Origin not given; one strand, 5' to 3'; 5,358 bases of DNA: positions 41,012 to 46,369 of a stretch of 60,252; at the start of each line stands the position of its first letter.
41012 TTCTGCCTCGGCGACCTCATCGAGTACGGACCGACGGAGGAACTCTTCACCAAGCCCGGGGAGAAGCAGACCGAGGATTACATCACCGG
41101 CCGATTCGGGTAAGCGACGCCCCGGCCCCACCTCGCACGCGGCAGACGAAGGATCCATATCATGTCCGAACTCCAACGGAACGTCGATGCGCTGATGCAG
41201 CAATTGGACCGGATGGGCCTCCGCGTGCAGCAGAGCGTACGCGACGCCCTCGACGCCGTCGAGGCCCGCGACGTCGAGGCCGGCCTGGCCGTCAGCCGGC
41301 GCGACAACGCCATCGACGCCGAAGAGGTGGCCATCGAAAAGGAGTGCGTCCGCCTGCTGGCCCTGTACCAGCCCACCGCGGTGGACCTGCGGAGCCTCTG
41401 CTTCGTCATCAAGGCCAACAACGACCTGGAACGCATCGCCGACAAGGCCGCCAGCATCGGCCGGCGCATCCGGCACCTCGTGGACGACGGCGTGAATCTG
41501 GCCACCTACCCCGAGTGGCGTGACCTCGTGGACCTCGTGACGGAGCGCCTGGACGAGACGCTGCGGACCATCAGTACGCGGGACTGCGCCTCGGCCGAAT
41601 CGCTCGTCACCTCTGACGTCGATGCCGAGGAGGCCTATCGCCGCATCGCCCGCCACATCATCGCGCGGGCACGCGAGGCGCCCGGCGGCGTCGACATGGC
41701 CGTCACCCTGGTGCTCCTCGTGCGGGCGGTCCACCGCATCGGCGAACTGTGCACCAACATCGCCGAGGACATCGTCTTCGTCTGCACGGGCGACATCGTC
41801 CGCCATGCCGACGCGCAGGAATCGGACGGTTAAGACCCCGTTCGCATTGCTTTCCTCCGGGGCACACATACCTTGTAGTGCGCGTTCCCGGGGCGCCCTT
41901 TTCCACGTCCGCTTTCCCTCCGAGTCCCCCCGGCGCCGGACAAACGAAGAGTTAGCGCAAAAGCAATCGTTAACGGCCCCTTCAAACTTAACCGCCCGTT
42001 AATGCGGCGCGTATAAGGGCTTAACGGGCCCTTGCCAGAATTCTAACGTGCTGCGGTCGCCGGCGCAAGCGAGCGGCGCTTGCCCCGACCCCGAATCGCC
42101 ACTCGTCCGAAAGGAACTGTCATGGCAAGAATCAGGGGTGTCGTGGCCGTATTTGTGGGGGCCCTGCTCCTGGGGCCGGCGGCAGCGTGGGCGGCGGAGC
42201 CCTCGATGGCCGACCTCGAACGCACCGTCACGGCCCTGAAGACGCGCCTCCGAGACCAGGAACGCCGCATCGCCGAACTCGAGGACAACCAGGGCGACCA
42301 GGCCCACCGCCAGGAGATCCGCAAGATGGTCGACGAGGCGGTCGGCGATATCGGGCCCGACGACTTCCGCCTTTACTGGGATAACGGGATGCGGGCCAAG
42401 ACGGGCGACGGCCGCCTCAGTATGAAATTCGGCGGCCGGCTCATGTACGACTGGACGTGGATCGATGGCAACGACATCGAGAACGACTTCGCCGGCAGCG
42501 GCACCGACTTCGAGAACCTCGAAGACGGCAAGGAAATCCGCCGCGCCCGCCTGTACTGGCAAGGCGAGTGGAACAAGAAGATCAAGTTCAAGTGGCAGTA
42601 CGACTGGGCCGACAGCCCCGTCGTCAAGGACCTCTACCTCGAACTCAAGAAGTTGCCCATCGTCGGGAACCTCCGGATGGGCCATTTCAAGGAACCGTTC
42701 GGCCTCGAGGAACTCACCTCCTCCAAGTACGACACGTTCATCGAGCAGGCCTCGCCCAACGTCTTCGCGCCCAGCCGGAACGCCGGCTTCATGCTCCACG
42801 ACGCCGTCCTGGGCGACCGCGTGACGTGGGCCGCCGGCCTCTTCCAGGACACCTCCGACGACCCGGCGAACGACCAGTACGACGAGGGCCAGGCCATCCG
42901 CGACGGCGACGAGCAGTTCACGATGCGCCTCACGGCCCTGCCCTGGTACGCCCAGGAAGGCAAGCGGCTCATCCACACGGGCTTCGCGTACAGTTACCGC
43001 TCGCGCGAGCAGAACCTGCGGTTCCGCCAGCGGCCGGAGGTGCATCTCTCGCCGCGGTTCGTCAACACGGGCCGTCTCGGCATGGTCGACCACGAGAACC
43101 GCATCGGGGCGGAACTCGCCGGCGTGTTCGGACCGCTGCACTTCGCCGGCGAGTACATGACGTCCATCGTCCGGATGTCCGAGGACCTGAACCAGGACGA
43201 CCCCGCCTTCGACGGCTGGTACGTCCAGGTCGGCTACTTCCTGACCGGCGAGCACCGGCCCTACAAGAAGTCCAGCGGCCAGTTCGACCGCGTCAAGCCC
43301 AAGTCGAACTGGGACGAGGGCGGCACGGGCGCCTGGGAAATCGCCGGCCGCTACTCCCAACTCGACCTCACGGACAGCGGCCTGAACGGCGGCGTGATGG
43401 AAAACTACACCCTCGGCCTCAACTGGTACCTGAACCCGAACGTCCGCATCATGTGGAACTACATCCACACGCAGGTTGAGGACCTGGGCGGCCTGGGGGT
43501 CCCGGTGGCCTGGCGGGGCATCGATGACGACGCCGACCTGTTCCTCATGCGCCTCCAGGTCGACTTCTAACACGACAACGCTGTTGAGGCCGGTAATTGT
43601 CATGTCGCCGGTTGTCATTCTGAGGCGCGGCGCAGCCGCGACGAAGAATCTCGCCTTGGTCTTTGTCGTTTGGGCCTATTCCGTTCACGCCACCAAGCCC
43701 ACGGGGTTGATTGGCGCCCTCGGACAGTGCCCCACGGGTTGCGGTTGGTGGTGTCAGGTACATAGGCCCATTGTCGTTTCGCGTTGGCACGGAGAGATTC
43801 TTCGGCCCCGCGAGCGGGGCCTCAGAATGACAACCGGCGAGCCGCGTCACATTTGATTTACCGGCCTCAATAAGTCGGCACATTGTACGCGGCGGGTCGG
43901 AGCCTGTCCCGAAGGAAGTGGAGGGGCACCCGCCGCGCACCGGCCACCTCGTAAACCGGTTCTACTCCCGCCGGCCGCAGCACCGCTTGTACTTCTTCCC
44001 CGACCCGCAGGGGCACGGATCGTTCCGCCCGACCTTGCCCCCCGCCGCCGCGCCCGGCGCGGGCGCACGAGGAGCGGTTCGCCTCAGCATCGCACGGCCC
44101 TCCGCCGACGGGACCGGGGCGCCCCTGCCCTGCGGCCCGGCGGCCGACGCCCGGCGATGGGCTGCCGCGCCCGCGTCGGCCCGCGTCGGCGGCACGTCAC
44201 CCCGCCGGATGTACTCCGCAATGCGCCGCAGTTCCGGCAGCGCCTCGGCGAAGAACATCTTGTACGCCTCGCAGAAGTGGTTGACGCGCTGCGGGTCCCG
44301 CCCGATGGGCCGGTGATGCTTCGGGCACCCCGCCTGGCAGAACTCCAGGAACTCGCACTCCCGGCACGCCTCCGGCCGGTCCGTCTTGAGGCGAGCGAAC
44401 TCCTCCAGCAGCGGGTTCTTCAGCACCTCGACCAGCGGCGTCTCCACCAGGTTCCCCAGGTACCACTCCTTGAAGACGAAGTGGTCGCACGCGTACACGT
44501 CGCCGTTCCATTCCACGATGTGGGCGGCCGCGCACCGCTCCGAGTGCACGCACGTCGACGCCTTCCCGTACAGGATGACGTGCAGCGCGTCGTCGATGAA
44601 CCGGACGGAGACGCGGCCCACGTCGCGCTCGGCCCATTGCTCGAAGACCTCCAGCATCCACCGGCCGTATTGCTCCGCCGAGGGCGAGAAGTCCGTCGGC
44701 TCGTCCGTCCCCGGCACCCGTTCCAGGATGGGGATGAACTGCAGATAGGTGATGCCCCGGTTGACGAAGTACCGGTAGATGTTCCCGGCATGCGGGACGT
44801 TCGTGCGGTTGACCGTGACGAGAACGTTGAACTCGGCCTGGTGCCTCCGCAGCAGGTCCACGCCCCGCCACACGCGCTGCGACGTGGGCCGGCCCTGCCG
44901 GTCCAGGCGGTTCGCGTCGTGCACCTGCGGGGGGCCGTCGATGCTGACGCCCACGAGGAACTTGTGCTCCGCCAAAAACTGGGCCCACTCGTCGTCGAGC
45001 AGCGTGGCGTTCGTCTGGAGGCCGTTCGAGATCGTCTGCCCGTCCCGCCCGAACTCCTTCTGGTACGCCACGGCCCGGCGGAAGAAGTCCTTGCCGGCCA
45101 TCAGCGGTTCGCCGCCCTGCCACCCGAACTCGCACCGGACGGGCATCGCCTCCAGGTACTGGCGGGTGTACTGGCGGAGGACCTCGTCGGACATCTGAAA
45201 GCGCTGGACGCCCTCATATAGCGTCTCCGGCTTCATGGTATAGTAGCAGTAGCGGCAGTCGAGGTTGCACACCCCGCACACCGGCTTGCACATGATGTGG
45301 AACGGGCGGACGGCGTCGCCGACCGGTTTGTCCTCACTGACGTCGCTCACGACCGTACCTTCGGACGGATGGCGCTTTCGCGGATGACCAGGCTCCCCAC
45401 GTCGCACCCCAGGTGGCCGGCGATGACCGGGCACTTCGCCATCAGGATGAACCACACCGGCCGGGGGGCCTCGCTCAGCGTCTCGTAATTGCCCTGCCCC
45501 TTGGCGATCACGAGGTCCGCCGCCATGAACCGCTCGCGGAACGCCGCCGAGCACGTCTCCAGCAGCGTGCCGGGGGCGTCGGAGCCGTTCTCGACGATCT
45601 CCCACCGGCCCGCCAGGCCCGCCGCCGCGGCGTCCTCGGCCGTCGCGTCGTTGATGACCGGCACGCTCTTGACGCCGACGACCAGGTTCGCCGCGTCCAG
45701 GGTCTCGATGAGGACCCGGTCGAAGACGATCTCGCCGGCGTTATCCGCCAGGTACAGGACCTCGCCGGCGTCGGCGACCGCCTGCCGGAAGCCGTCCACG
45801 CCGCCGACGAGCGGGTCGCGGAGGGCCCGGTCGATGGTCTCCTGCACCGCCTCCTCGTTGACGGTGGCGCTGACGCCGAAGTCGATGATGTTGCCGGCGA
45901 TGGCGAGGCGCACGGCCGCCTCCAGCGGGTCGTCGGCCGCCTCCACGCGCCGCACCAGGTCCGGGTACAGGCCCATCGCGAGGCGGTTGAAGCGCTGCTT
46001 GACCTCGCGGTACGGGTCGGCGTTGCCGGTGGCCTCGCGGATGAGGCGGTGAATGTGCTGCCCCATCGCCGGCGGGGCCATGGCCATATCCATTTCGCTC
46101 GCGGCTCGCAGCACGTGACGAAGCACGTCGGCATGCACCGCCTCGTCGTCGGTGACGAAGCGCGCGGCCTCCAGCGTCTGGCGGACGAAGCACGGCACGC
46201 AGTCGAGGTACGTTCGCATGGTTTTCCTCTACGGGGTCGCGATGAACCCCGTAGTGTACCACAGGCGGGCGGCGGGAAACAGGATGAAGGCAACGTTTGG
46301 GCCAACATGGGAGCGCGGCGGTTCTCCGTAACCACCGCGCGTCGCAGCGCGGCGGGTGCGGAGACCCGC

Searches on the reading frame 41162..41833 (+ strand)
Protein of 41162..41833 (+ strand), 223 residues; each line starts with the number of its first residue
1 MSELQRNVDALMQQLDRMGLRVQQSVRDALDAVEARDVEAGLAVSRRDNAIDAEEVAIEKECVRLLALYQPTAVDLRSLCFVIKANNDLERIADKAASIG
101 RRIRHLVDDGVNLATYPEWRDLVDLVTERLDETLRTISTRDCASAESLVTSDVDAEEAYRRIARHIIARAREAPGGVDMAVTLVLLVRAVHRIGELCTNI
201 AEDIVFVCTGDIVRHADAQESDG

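Call 15: search_protein_families(library=pfam, proteins=[window:41162-41833:+], max_evalue=0.001)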
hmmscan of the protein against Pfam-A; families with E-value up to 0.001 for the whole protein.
window:41162-41833:+ (223 aa): 1 family
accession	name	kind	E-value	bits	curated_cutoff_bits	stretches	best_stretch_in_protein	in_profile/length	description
PF01895.24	PhoU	-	3.6e-29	101.4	23.5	2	15-103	1-89/89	PhoU domain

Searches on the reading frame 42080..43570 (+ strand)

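Call 15: search_protein_families(library=pfam, proteins=[window:42080-43570:+], max_evalue=0.001)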
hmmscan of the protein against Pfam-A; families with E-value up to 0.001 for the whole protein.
window:42080-43570:+ (496 aa): 1 family
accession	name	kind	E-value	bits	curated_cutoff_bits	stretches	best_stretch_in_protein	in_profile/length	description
PF07396.17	Porin_O_P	-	2.7e-51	175.4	20.9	1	131-496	6-370/370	Phosphate-selective porin O and P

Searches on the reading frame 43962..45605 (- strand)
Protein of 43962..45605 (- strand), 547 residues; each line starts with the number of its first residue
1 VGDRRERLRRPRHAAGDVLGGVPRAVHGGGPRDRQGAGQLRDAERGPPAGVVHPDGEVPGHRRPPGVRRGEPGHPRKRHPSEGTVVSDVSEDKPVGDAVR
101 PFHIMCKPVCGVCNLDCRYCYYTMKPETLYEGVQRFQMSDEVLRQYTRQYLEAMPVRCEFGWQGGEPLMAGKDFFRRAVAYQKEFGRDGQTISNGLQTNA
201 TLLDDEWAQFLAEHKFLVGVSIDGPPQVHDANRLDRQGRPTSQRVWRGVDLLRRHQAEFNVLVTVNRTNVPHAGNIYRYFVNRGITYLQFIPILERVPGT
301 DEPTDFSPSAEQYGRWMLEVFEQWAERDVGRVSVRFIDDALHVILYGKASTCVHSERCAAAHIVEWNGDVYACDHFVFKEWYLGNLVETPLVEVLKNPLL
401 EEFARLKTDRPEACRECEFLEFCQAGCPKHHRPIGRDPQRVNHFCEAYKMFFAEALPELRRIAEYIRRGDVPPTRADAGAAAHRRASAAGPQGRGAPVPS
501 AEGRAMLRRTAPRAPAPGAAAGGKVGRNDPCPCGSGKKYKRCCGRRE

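Call 15: search_protein_families(library=pfam, proteins=[window:43962-45605:-], max_evalue=0.001)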
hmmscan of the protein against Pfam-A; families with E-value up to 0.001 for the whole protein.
window:43962-45605:- (547 aa): 3 families
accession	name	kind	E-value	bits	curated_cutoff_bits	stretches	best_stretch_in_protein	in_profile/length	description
PF04055.27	Radical_SAM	-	6.7e-15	56.1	29.5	1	111-258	5-142/166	Radical SAM superfamily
PF13186.11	SPASM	-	1.4e-10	41.8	21.5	1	363-418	9-67/67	Iron-sulfur cluster-binding domain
PF02810.21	SEC-C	-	4.4e-10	39.7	20.4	1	527-545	1-19/19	SEC-C motif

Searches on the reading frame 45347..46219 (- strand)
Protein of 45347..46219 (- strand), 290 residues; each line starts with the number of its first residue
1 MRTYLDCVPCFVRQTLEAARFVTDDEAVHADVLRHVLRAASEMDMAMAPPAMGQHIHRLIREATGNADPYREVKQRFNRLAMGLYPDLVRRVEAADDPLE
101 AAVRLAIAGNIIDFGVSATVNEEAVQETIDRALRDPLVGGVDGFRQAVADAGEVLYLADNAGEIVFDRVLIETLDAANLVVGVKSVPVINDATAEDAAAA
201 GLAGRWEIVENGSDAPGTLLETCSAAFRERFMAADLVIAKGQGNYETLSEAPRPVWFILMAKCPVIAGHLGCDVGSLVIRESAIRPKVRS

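Call 15: search_protein_families(library=pfam, proteins=[window:45347-46219:-], max_evalue=0.001)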
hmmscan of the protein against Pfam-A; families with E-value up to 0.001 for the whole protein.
window:45347-46219:- (290 aa): 1 family
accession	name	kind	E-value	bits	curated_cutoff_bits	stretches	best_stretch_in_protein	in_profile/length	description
PF01937.24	ARMT1-like_dom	-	3.5e-66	224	25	1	4-277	2-310/311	Damage-control phosphatase ARMT1-like domain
